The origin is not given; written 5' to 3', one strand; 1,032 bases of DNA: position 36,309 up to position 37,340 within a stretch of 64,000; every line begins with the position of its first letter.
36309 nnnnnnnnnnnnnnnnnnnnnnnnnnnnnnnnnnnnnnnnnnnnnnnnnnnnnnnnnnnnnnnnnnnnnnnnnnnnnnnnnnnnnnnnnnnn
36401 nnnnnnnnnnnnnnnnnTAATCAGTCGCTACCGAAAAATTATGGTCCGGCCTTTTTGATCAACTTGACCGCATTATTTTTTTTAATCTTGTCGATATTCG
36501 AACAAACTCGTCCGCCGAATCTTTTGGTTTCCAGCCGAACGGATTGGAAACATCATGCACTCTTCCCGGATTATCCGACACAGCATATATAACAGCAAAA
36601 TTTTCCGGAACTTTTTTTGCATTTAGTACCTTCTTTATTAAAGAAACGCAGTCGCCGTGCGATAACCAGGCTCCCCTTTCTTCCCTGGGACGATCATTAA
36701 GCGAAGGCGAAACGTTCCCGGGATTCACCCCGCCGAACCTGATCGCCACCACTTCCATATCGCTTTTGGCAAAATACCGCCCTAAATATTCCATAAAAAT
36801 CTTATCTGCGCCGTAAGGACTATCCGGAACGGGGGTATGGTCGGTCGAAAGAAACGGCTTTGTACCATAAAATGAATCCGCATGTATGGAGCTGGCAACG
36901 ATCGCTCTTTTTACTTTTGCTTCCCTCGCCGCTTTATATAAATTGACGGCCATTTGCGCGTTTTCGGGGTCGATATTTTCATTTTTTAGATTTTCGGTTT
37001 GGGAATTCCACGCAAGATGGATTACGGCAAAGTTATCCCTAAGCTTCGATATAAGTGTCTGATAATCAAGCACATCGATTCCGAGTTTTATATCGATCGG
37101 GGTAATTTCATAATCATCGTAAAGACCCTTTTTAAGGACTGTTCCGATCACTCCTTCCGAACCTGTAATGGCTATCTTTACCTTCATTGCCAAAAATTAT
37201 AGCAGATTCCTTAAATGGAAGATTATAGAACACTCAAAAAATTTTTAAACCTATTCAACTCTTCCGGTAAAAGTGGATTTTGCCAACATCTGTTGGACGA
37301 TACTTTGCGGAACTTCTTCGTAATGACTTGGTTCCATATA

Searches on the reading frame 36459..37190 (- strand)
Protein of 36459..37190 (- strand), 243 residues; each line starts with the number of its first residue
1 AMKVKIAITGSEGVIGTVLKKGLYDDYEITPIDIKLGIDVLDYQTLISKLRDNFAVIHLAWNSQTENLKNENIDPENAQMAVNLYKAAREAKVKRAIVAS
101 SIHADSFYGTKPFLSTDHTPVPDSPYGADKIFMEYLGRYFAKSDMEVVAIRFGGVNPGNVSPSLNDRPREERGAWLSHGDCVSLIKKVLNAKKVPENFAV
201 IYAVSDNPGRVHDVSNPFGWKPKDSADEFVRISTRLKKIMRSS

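Call 4: search_protein_families(library=pfam, proteins=[window:36459-37190:-], max_evalue=1)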
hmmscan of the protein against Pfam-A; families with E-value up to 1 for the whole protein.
window:36459-37190:- (243 aa): 7 families
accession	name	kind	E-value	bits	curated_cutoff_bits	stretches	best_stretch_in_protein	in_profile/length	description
PF01370.27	Epimerase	-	1.2e-12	48.3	20.9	1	6-152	1-169/240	NAD dependent epimerase/dehydratase family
PF13460.12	NAD_binding_10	-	6.1e-05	23.4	27.2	1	38-156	46-147/184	NAD(P)H-binding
PF16363.11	GDP_Man_Dehyd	-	0.00053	20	27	1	39-144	60-171/332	GDP-mannose 4,6 dehydratase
PF04321.23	RmlD_sub_bind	-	0.001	18.7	27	1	5-136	2-135/287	RmlD substrate binding domain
PF01073.25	3Beta_HSD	-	0.0058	16.1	22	1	36-104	50-119/280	3-beta hydroxysteroid dehydrogenase/isomerase family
PF02719.21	Polysacc_synt_2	-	0.014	15.1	20.2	1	113-155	125-171/293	Polysaccharide biosynthesis protein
PF19345.5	MTHFR_2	-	0.021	14.3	27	1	6-49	31-75/295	Mycobacterial methylenetetrahydrofolate reductase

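Call 95: search_protein_families(library=ncbifam, proteins=[window:36459-37190:-], max_evalue=0.01)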
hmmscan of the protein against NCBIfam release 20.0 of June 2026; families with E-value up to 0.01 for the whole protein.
window:36459-37190:- (243 aa): 8 families
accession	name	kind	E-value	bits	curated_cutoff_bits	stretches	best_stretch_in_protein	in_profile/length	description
NF041293.1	G6PDh_Azf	equivalog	2.5e-20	73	400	1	9-228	8-251/252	NAD-dependent glucose-6-phosphate dehydrogenase Azf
TIGR04180.1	EDH_00030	hypoth_equivalog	2.3e-06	26.9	475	1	31-151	50-171/297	NAD-dependent 4,6-dehydratase LegB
TIGR02197.1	heptose_epim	equivalog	5.5e-06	25.8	274.6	1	42-152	51-167/316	ADP-glyceromanno-heptose 6-epimerase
TIGR01179.1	galE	equivalog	5.1e-05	22.3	262.3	1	54-152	72-173/332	UDP-glucose 4-epimerase GalE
NF007956.0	PRK10675.1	subfamily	0.00015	21.1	394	1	55-151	76-176/338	UDP-glucose 4-epimerase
TIGR01214.1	rmlD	equivalog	0.0013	17.9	224.05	1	5-137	1-135/285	dTDP-4-dehydrorhamnose reductase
TIGR03466.1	HpnA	hypoth_equivalog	0.0044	15.9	367.65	1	37-104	50-116/327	hopanoid-associated sugar epimerase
NF043036.1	ErythonDh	equivalog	0.0077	15.5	325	0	55-138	77-161/321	D-erythronate dehydrogenase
